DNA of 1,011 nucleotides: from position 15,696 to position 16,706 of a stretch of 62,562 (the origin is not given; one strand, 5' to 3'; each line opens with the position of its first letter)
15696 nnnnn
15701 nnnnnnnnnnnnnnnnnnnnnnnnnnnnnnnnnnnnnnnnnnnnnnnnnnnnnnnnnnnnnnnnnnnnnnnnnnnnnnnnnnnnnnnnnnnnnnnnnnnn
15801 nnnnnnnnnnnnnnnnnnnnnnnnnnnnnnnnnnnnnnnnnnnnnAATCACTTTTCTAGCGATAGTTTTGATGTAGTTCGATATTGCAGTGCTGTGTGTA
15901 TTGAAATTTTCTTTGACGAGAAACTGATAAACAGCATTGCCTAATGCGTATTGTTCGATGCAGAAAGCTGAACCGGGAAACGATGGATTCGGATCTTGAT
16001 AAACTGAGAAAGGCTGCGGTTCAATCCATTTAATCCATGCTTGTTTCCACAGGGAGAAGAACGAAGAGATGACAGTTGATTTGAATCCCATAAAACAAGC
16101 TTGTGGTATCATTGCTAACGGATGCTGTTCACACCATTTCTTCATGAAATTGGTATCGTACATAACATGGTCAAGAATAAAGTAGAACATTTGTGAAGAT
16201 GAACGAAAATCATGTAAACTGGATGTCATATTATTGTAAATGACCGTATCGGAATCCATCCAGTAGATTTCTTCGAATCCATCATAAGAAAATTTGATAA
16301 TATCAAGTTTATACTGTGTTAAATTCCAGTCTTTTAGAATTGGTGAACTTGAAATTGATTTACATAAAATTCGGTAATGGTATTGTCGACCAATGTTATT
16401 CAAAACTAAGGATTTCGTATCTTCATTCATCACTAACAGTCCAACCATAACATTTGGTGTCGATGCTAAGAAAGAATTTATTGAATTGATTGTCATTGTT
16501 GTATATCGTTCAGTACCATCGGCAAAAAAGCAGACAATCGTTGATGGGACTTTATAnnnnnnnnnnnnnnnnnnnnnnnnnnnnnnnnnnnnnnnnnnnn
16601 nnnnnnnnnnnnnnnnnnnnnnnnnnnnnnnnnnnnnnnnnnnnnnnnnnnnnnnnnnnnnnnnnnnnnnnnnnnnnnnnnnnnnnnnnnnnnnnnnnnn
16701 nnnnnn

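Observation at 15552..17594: Unusual single-ORF fusion: CBM48 glycogen-binding module + BTB/BACK + GT-A glycosyltransferase-like domain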

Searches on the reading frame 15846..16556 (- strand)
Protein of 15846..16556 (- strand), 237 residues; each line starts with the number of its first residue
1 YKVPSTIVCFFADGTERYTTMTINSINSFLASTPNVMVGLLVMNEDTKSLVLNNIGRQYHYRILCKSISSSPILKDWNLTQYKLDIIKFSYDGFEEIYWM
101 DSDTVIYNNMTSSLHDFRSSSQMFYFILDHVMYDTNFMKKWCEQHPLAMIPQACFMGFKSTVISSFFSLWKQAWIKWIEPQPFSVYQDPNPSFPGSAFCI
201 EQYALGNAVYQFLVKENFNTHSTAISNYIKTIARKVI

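Call 15: search_solved_structures(query=A1, max_evalue=10, show_alignments=3)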
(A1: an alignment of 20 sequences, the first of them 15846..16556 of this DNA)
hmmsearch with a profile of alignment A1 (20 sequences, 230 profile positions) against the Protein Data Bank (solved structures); distinct sequences matched with E-value up to 10: 2.
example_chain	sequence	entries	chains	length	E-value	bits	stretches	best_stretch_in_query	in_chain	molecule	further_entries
1pqn_A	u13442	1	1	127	0.086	15.5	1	75-148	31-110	Spliceosomal U5 snRNP-specific 15 kDa protein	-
6mw5_A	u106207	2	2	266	0.14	14.8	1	71-114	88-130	UDP-galactose:glucoside-Skp1 alpha-D-galactosyltransferase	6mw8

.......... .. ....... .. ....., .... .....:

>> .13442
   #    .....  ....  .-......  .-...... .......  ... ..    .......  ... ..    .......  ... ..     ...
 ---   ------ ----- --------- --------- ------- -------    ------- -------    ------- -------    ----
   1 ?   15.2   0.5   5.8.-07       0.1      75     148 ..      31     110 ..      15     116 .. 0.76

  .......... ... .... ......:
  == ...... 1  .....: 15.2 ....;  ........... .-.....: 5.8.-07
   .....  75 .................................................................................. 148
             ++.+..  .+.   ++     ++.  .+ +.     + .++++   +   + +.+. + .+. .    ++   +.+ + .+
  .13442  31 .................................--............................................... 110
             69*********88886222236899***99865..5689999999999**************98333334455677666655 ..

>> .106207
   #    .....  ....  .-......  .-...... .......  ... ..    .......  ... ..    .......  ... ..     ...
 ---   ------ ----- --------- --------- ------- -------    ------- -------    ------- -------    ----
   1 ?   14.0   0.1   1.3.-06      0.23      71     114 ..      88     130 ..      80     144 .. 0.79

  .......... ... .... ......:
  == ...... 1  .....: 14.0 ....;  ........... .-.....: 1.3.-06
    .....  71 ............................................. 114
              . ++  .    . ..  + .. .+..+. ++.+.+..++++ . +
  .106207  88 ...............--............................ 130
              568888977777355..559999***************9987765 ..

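Call 24: search_protein_representatives(alignment_id=A1)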
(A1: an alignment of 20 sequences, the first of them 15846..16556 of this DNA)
Query: 20 sequences, 230 profile positions. Proteins with E-value up to 0.001 (for the whole library): 132; up to 1e-10: 105; up to 1e-30: 57. The best 132 are listed.
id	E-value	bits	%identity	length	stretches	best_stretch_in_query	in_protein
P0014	2.6e-111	387.0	-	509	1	2-230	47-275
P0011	6.2e-108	375.9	-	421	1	4-229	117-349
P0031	3.9e-106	370.0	-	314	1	4-229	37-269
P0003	2.9e-105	367.2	-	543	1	3-229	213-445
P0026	3.0e-103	360.6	-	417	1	3-215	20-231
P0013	6.7e-98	343.1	-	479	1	5-229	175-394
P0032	1.0e-96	339.2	-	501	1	3-229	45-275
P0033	2.8e-95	334.5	-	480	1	2-224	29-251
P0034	2.9e-94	331.2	-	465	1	5-229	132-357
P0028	4.3e-92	324.1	-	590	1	3-229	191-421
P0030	4.6e-92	324.0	-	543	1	3-228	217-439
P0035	1.2e-89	316.0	-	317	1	3-229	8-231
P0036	3.3e-87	308.1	-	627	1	5-229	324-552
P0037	5.0e-77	274.8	-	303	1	4-224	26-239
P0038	1.9e-75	269.6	-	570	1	3-229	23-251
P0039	8.2e-75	267.5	-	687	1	4-229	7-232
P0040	1.1e-74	267.1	-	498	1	4-228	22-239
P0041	2.0e-72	259.7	-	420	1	3-216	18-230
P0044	4.9e-71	255.2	-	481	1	3-215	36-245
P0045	1.2e-70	253.9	-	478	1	5-212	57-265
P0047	3.3e-70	252.5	-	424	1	3-220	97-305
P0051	2.3e-67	243.1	-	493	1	3-211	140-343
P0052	1.8e-66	240.2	-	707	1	3-218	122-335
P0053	5.0e-66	238.8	-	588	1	3-215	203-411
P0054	9.6e-66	237.9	-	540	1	5-226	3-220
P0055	5.3e-64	232.1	-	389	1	5-228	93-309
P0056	3.3e-62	226.3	-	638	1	5-215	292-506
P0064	1.5e-50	188.2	-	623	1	21-228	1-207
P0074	3.2e-33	131.4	-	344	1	18-228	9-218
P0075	2.1e-32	128.8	-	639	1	7-223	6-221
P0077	3.8e-32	127.9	-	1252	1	5-228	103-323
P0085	5.1e-28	114.4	-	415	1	41-216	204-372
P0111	1.7e-16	76.7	-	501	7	8-58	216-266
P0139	1.9e-08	50.4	-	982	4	3-113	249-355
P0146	1.6e-06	44.1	-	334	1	15-199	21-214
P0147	3.1e-06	43.1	-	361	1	15-199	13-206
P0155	9.4e-04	35.0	-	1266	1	19-229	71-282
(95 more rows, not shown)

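Call 25: search_protein_families(library=pfam, proteins=[P0036, P0039, P0052, P0053, P0056, P0064, P0075, P0077, P0139, P0155], max_evalue=0.01)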
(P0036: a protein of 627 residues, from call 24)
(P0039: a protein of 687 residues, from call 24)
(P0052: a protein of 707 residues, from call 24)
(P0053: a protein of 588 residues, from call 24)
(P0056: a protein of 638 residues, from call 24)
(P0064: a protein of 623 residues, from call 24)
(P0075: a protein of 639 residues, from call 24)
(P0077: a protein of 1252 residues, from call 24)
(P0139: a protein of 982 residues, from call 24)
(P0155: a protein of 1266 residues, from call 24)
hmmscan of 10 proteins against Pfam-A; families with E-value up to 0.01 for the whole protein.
P0036 (627 aa): 3 families
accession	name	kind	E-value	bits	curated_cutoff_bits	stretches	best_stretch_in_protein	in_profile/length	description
PF00651.37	BTB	-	1.6e-17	64.1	20.5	1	104-215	3-109/110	BTB/POZ domain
PF16561.11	AMPK1_CBM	-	5.1e-09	36.6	26.8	1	3-80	3-72/85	Glycogen recognition site of AMP-activated protein kinase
PF07707.21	BACK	-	8.5e-05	23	20.9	1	228-293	7-72/103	BTB And C-terminal Kelch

P0039 (687 aa): 1 family
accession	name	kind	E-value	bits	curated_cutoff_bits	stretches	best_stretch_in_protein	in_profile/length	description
PF00651.37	BTB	-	6.8e-09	36.3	20.5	1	590-682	6-105/110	BTB/POZ domain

P0052 (707 aa): 1 family
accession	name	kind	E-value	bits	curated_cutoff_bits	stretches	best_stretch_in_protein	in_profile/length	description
PF09851.14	SHOCT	-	1.3e-05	25.2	27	1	16-38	2-24/28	Short C-terminal domain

P0053 (588 aa): 0 families

P0056 (638 aa): 5 families
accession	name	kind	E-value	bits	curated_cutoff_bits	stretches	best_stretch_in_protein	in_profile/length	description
PF13599.13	Pentapeptide_4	-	4.2e-22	78.4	38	2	218-290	2-74/78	Pentapeptide repeat region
PF00805.28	Pentapeptide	-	8.6e-22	76.8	20.2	2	249-286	3-40/40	Pentapeptide repeats (8 copies)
PF13576.12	Pentapeptide_3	-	2.4e-12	47.3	27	2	244-287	1-47/48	Pentapeptide repeats (9 copies)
PF25296.1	Decapeptide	-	5.9e-07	29.7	45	1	215-285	3-73/74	Decapeptide repeat region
PF23894.2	LD_SV2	-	0.0023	18.7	29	0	212-273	30-91/92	SV2A/B/C luminal domain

P0064 (623 aa): 1 family
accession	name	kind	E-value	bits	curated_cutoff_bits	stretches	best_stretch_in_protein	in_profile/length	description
PF01501.26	Glyco_transf_8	-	3.7e-05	23.9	24.3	1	73-137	94-157/253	Glycosyl transferase family 8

P0075 (639 aa): 1 family
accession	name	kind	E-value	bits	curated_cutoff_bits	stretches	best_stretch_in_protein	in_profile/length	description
PF00168.36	C2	-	6.2e-35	120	22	2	439-532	2-95/104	C2 domain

P0077 (1252 aa): 9 families
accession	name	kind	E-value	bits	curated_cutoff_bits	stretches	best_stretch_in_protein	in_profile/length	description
PF00168.36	C2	-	1e-16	61.4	22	1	357-448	2-94/104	C2 domain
PF00656.27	Peptidase_C14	-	2.8e-15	57.1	21.4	1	1008-1241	4-228/233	Caspase domain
PF13499.12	EF-hand_7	-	6.3e-10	39.7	30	1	9-71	2-66/67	EF-hand domain pair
PF13405.12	EF-hand_6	-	1.2e-09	37.5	25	1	10-39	1-30/30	EF-hand domain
PF00036.39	EF-hand_1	-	3e-09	36.2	25.4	2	11-37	2-28/29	EF hand domain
PF13833.12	EF-hand_8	-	0.00014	21.9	28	0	36-70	15-50/54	EF-hand domain pair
PF13202.12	EF-hand_5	-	0.0012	18.6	25.9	1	11-28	1-18/25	EF hand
PF20742.3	DUF5580_M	-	0.0013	19.2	24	1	7-76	18-87/95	Family of unknown function (DUF5580) middle domain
PF12763.14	EH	-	0.0015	18.9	22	1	5-76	3-74/101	EH domain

P0139 (982 aa): 2 families
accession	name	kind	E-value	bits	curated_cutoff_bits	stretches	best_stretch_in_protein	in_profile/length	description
PF01501.26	Glyco_transf_8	-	4.5e-140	465.9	24.3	4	734-962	1-251/253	Glycosyl transferase family 8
PF18404.7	Glyco_transf_24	-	6.6e-16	58.9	25.7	2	567-683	86-217/268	Glucosyltransferase 24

P0155 (1266 aa): 0 families

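Call 26: search_protein_families(library=pfam, proteins=[P0146, P0147, P0085, P0111, P0034, P0051, P0047, P0038, P0040, P0054], max_evalue=0.01)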
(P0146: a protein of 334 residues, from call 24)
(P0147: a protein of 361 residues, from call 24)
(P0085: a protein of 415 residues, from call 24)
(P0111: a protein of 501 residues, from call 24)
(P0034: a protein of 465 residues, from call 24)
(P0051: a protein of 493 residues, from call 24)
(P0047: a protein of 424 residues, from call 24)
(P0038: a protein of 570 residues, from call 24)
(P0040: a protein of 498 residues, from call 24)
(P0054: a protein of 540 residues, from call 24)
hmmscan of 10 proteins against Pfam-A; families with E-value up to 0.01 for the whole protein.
P0146 (334 aa): 1 family
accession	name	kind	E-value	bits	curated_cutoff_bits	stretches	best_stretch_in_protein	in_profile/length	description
PF01501.26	Glyco_transf_8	-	0.00013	22.1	24.3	1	21-210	7-206/253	Glycosyl transferase family 8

P0147 (361 aa): 1 family
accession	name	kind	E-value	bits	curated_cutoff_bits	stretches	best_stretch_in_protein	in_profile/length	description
PF01501.26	Glyco_transf_8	-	0.0038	17.3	24.3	1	13-202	7-206/253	Glycosyl transferase family 8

P0085 (415 aa): 0 families

P0111 (501 aa): 14 families
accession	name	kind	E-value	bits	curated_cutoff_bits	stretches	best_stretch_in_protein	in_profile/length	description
PF23245.1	RRM_PARP14_2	-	2.7e-11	44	27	0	220-262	31-73/81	PARP14, second RRM domain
PF16580.11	Astro_capsid_p2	-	3.4e-10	40.2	25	0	403-460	59-116/245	C-terminal tail of astrovirus capsid projection or spike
PF22450.1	CagL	-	5.3e-09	36.6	27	0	314-336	108-130/139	T4SS protein CagL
PF17824.6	DUF5586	-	1.7e-08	34.4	26.6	0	296-330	21-55/404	Family of unknown function (DUF5586)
PF21586.3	DraIII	-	3e-08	34.2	27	0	248-281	95-128/168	DraIII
PF05650.16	DUF802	-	5.9e-07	30.3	22.6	0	59-90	16-47/53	Domain of unknown function (DUF802)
PF14792.12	DNA_pol_B_palm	-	1.3e-05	25.8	25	0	184-206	43-68/113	DNA polymerase beta palm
PF01501.26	Glyco_transf_8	-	2.2e-05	24.6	24.3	0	32-95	2-65/253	Glycosyl transferase family 8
PF20463.3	PDH_C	-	7.5e-05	23.4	22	0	235-273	49-87/102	Prephenate dehydrogenase, dimerization domain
PF10538.15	ITAM_Cys-rich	-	0.00052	20.3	27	0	341-356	11-26/36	Hantavirus ITAM motif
PF15341.11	SLX9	-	0.00075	20.4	27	0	130-207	86-126/127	Ribosome biogenesis protein SLX9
PF24069.1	DUF7364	-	0.004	18.3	27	0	327-352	28-53/74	Family of unknown function (DUF7364)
PF25200.1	DUF7833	-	0.004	17.5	24.3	0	57-91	8-43/63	Family of unknown function (DUF7833)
PF10547.14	P22_AR_N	-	0.005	17.5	30.7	0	133-151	84-102/115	P22_AR N-terminal domain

P0034 (465 aa): 0 families

P0051 (493 aa): 1 family
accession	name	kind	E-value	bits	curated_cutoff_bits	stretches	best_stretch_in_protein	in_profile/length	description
PF01501.26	Glyco_transf_8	-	0.0039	17.2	24.3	0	213-261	86-133/253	Glycosyl transferase family 8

P0047 (424 aa): 8 families
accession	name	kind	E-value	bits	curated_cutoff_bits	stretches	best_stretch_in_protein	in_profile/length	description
PF00097.31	zf-C3HC4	-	1.9e-07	31.3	21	1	7-35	1-30/40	Zinc finger, C3HC4 type (RING finger)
PF13445.12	zf-RING_UBOX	-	2.7e-07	30.9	25.2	1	7-31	1-25/39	RING-type zinc-finger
PF13923.12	zf-C3HC4_2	-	3.6e-07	30.3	27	1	7-34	2-30/40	Zinc finger, C3HC4 type (RING finger)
PF15227.12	zf-C3HC4_4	-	1.5e-06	28.7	30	1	7-34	1-28/42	zinc finger of C3HC4-type, RING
PF14634.12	zf-RING_5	-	4.3e-06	27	27.9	1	7-35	2-33/43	zinc-RING finger domain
PF24921.1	RING_XB3-XBAT31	-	1.3e-05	25.6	50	1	6-35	1-30/57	E3 ubiquitin-protein ligase XB3/XBAT31 RING finger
PF13920.12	zf-C3HC4_3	-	1.3e-05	25.3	27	1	6-35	4-34/49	Zinc finger, C3HC4 type (RING finger)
PF13639.12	zf-RING_2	-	0.00023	21.8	27.3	1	6-33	2-32/44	Ring finger domain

P0038 (570 aa): 0 families

P0040 (498 aa): 1 family
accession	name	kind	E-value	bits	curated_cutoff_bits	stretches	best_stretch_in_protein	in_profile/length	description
PF01501.26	Glyco_transf_8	-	0.0032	17.5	24.3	1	97-154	89-145/253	Glycosyl transferase family 8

P0054 (540 aa): 0 families

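Call 33: list_cluster_members(proteins=[P0036, P0047, P0039, P0075, P0077, P0013, P0034, P0053, P0064, P0146])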
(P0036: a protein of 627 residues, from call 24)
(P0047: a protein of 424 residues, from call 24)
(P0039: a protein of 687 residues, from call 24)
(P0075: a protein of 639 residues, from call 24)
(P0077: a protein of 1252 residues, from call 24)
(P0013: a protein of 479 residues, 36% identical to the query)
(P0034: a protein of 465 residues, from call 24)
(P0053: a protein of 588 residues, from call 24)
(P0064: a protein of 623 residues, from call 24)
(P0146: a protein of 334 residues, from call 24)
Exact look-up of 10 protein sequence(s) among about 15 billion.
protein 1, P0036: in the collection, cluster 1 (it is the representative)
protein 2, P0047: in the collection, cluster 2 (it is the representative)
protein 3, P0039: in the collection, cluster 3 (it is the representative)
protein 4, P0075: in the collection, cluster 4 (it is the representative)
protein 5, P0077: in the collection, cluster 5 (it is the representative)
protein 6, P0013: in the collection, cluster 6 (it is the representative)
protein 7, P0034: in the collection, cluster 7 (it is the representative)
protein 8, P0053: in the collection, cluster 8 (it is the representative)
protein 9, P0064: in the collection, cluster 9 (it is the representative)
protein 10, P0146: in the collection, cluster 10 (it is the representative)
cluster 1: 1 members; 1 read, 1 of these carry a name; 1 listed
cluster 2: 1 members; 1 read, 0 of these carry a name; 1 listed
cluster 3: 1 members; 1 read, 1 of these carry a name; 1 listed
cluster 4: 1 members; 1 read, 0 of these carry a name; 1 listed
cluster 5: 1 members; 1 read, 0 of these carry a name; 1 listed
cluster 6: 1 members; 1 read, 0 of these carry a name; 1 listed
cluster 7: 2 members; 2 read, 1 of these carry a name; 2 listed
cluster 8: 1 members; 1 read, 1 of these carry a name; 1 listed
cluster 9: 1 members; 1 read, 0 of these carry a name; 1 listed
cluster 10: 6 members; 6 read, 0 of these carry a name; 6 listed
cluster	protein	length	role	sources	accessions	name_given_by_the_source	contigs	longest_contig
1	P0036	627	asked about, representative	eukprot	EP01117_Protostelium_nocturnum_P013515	TRINITY_DN5048_c0_g1_i2.p1 TRINITY_DN5048_c0_g1~~TRINITY_DN5048_c0_g1_i2.p1 ORF ...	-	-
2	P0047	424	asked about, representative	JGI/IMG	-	-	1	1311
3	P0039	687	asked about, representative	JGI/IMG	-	hypothetical protein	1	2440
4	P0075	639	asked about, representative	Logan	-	-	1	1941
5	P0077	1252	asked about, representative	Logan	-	-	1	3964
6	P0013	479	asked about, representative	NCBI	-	-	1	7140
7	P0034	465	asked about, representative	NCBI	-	-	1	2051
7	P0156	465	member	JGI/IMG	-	hypothetical protein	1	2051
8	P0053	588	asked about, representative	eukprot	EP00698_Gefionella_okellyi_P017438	TRINITY_DN5098_c0_g1_i1.p1 TRINITY_DN5098_c0_g1~~TRINITY_DN5098_c0_g1_i1.p1 ORF ...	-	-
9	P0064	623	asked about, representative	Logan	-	-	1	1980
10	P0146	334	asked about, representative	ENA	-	-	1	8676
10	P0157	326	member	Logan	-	-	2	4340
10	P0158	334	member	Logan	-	-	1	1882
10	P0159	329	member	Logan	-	-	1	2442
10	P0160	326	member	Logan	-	-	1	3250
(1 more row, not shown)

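Call 41: search_solved_structures(query=P0146, max_evalue=10, show_alignments=3)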
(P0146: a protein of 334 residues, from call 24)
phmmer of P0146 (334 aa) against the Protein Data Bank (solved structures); distinct sequences matched with E-value up to 10: 5.
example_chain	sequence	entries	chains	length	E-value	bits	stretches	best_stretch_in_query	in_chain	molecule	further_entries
5gvv_A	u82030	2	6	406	0.051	16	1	39-119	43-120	Glycosyl transferase family 8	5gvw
5k1a_B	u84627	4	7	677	1.2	11.5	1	71-137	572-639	WD repeat-containing protein 48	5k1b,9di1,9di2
9ebs_D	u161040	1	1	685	1.2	11.4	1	71-137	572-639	WD repeat-containing protein 48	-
7ay1_E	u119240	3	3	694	1.3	11.4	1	71-137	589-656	WD repeat-containing protein 48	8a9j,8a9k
9hnw_B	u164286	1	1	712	1.3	11.4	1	71-137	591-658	WD repeat-containing protein 48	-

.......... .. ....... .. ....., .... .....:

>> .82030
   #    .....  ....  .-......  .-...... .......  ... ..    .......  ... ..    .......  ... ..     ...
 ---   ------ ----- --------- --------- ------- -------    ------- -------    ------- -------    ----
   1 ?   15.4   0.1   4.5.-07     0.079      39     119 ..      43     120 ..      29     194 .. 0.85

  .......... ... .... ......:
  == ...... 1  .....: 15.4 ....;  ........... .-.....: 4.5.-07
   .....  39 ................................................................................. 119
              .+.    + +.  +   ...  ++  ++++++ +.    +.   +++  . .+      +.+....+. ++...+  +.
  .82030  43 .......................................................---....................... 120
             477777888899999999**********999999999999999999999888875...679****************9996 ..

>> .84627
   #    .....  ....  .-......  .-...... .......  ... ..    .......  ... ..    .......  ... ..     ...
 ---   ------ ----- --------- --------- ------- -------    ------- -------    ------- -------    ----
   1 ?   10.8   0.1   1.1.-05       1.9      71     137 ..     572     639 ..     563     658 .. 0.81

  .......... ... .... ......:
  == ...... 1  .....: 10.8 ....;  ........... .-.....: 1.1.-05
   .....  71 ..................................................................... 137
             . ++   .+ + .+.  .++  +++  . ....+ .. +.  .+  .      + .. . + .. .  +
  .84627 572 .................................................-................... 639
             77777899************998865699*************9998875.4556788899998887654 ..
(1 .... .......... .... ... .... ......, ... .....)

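Call 42: search_solved_structures(query=P0139, max_evalue=0.001, show_alignments=2)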
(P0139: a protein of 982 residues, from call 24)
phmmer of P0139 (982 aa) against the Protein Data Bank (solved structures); distinct sequences matched with E-value up to 0.001: 5.
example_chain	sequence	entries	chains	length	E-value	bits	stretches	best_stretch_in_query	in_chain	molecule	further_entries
1g9r_A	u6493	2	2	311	9.4e-17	63.5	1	322-448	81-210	GLYCOSYL TRANSFERASE | GALACTOSYL TRANSFERASE LGTC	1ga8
1ss9_A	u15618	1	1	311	1.3e-16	63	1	323-448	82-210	alpha-1,4-galactosyl transferase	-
5gvv_A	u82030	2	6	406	1.7e-16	62.6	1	253-447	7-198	Glycosyl transferase family 8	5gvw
6u4b_A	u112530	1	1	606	1.9e-13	52.5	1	269-457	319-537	WbbM protein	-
3tzt_A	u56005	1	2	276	4.8e-11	44.6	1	738-954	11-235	Glycosyl transferase family 8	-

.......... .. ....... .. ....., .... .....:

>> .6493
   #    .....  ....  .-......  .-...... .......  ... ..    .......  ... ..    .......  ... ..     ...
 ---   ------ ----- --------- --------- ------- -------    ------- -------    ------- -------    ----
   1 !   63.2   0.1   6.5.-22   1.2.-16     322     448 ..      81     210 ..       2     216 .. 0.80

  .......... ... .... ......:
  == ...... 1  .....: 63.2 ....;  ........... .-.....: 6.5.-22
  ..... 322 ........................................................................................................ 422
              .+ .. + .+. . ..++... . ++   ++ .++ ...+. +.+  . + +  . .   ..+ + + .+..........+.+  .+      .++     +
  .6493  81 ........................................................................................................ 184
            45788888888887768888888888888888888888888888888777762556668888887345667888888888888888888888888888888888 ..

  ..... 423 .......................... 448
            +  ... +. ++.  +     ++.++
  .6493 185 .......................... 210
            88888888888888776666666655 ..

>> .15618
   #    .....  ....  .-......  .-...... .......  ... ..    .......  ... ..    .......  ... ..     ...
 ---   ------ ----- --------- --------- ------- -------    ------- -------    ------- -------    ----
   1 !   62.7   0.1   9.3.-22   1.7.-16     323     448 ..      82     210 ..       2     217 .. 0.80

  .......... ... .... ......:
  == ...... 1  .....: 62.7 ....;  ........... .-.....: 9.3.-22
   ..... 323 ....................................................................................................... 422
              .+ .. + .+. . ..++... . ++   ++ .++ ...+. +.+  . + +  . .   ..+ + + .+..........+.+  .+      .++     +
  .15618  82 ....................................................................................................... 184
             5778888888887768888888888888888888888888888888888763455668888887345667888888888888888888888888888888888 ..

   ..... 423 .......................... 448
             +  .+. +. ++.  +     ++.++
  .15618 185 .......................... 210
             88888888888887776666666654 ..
